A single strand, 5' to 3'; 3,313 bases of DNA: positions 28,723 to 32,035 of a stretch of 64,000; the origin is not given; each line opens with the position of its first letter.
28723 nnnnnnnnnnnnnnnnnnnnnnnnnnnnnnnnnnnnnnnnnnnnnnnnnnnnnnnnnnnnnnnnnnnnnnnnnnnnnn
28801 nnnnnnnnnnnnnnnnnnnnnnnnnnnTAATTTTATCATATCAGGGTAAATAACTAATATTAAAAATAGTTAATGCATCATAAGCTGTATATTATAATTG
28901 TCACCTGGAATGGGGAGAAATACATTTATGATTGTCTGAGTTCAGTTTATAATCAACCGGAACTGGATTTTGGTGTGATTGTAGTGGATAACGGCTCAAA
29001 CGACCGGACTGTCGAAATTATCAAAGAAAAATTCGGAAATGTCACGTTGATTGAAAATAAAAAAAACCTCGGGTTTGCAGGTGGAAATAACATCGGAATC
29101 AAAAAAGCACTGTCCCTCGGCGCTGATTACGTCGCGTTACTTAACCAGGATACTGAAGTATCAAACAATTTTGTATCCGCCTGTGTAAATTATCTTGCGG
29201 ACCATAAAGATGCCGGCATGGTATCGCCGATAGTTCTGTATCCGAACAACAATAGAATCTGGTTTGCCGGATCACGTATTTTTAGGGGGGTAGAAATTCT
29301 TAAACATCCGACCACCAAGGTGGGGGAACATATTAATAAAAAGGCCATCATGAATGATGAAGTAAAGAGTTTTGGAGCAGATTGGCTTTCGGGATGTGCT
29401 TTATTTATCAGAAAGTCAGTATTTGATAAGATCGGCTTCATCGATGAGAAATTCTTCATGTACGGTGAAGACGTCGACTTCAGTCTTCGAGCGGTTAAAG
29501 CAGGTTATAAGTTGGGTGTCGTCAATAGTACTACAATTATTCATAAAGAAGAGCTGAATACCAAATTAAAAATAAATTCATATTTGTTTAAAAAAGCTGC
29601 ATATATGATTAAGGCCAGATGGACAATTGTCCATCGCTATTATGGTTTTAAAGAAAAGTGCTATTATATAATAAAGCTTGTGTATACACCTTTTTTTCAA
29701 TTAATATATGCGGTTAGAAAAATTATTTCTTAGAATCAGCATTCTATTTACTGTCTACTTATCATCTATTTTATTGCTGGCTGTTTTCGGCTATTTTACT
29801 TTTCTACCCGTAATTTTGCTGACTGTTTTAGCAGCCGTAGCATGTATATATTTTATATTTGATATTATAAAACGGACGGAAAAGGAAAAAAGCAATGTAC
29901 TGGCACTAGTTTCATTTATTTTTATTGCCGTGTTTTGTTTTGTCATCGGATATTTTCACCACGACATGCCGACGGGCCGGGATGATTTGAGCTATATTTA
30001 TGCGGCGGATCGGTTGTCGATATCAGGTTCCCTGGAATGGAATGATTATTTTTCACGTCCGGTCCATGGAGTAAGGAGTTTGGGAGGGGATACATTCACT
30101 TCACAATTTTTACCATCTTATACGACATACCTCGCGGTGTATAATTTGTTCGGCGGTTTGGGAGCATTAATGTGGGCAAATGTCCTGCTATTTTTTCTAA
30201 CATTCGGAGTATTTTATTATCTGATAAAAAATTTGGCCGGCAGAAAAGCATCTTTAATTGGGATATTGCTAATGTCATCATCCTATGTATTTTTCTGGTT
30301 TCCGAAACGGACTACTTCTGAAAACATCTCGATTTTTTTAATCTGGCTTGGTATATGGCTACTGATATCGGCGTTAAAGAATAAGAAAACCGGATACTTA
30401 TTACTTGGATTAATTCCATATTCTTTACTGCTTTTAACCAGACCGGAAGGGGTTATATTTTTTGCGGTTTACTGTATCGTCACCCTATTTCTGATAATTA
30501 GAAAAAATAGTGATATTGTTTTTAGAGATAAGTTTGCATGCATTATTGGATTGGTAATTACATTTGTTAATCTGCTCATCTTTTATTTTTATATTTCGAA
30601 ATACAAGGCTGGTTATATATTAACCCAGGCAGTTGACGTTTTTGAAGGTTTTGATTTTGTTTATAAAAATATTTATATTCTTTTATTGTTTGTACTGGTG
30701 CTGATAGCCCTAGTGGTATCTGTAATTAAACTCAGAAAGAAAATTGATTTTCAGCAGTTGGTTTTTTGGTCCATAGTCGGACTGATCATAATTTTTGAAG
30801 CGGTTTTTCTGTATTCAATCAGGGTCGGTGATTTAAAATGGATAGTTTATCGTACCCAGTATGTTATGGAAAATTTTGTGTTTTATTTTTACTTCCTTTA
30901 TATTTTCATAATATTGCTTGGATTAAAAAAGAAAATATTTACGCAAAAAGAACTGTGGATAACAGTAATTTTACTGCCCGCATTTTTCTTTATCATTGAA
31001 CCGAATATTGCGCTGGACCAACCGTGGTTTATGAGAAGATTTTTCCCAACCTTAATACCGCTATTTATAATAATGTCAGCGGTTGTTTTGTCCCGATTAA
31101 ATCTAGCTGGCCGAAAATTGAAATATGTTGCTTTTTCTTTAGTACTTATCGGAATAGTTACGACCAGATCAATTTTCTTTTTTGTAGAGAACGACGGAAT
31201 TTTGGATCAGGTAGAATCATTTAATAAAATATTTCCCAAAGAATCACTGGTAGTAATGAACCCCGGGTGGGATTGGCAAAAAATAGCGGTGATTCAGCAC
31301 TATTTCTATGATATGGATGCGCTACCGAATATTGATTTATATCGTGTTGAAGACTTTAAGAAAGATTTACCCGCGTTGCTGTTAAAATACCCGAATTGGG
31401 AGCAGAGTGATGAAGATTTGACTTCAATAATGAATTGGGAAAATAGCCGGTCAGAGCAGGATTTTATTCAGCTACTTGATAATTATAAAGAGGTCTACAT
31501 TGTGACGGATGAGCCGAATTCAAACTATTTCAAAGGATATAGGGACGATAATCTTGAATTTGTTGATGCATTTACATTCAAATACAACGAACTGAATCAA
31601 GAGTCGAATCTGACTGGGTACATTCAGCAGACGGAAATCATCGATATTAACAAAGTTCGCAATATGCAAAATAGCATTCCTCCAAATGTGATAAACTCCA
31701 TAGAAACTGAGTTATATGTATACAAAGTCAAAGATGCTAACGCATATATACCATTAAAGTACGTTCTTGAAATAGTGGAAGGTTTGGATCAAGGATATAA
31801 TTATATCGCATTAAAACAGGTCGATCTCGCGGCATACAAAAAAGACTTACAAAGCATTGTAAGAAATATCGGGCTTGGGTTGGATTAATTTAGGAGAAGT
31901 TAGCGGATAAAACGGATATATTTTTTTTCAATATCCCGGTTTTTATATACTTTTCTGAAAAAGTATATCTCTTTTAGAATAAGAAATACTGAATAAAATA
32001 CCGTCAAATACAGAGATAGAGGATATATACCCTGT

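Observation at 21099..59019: ~38 kb glycan super-locus built around three polyprenyl-phosphate-sugar synthase / GT-C transferase modules and lacking a recognisable priming transferase or Wzy/Wzz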

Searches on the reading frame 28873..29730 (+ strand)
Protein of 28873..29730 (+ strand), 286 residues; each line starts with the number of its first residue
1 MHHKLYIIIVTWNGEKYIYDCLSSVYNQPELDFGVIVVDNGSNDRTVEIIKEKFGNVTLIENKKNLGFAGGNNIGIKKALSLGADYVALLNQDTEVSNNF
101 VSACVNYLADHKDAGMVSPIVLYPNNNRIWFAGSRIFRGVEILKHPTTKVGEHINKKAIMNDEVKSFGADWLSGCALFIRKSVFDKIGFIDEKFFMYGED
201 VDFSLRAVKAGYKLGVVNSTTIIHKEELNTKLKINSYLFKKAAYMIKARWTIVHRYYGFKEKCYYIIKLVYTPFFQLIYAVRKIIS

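Call 7: search_protein_families(library=pfam, proteins=[window:28873-29730:+], max_evalue=0.01)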
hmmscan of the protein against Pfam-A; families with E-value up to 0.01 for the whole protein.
window:28873-29730:+ (286 aa): 5 families
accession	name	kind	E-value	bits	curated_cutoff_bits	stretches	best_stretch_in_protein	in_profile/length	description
PF00535.33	Glycos_transf_2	-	1.1e-27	97.4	23.3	1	7-186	2-166/168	Glycosyl transferase family 2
PF13641.12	Glyco_tranf_2_3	-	6.7e-14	52.9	27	1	4-224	2-211/230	Glycosyltransferase like family 2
PF13632.12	Glyco_trans_2_3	-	7.9e-13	49.1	27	1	86-253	1-142/198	Glycosyl transferase family group 2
PF10111.15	Glyco_tranf_2_2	-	4.3e-07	30.1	27.3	1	13-227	10-218/276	Glycosyltransferase like family 2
PF02709.20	Glyco_transf_7C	-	0.0038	17.3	23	1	172-219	19-67/78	N-terminal domain of galactosyltransferase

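Call 83: search_protein_families(library=ncbifam, proteins=[window:28873-29730:+], max_evalue=1e-8)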
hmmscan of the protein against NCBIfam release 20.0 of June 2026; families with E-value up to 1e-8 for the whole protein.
window:28873-29730:+ (286 aa): 9 families
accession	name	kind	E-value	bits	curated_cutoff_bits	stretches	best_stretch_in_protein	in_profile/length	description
TIGR01556.1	rhamnosyltran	subfamily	8e-23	81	200.55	1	32-263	21-233/281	rhamnosyltransferase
NF050113.1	gal_furan_GlfT1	equivalog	1e-22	80.8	330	1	7-228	3-210/290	galactofuranosyltransferase GlfT1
TIGR03965.1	mycofact_glyco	equivalog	3e-13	49.4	280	1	8-245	79-297/467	mycofactocin biosynthesis glycosyltransferase MftF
NF041875.1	EPS_EpsD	equivalog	1.4e-12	47.7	370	1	6-228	2-210/325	exopolysaccharide biosynthesis glycosyltransferase EpsD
TIGR04283.1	glyco_like_mftF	equivalog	2.1e-12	47.1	182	0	7-115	3-105/221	TIGR04283 family arsenosugar biosynthesis glycosyltransferase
NF007482.0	PRK10073.1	equivalog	1.3e-11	44.1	423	1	3-102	6-104/334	glycosyltransferase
NF038302.1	EPS_HpsE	equivalog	4.2e-11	42.4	300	1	5-118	3-121/307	hormogonium polysaccharide biosynthesis glycosyltransferase HpsE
NF038299.1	EPS_HpsN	equivalog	8.2e-10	38.1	425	1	5-227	3-223/317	hormogonium polysaccharide biosynthesis glycosyltransferase HpsN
TIGR03937.1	PgaC_IcaA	equivalog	3.4e-09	36.2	422.3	0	4-208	46-234/407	poly-beta-1,6-N-acetyl-D-glucosamine synthase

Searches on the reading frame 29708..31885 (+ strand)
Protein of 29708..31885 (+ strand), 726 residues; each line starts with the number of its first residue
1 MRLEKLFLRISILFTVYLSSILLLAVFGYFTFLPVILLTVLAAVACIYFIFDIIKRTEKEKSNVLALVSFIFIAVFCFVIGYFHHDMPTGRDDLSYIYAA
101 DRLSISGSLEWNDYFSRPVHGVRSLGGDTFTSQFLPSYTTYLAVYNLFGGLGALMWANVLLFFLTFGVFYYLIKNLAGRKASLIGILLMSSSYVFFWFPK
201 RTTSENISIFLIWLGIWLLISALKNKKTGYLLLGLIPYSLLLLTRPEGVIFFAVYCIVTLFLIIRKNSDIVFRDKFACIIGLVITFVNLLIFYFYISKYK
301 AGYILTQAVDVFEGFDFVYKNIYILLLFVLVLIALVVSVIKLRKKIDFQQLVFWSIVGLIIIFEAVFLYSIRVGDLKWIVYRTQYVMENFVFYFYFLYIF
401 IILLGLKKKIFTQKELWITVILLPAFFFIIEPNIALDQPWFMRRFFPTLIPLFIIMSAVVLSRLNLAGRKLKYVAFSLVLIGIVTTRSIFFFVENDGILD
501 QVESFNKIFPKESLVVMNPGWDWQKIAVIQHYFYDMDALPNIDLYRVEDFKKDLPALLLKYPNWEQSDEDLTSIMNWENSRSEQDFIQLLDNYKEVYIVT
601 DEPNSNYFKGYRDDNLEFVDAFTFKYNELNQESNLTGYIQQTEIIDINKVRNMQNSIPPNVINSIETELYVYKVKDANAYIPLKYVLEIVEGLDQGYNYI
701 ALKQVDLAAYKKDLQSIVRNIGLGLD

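Call 7: search_protein_families(library=pfam, proteins=[window:29708-31885:+], max_evalue=0.01)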
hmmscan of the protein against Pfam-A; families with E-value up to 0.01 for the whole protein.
window:29708-31885:+ (726 aa): 1 family
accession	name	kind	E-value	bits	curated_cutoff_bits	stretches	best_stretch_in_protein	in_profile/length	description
PF13231.12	PMT_2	-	1.7e-06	28.8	26.1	1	153-287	23-152/160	Dolichyl-phosphate-mannose-protein mannosyltransferase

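Call 13: search_protein_families(library=ncbifam, proteins=[window:29708-31885:+], max_evalue=0.01)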
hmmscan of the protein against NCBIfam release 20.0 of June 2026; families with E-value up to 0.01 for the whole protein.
window:29708-31885:+ (726 aa): 0 families
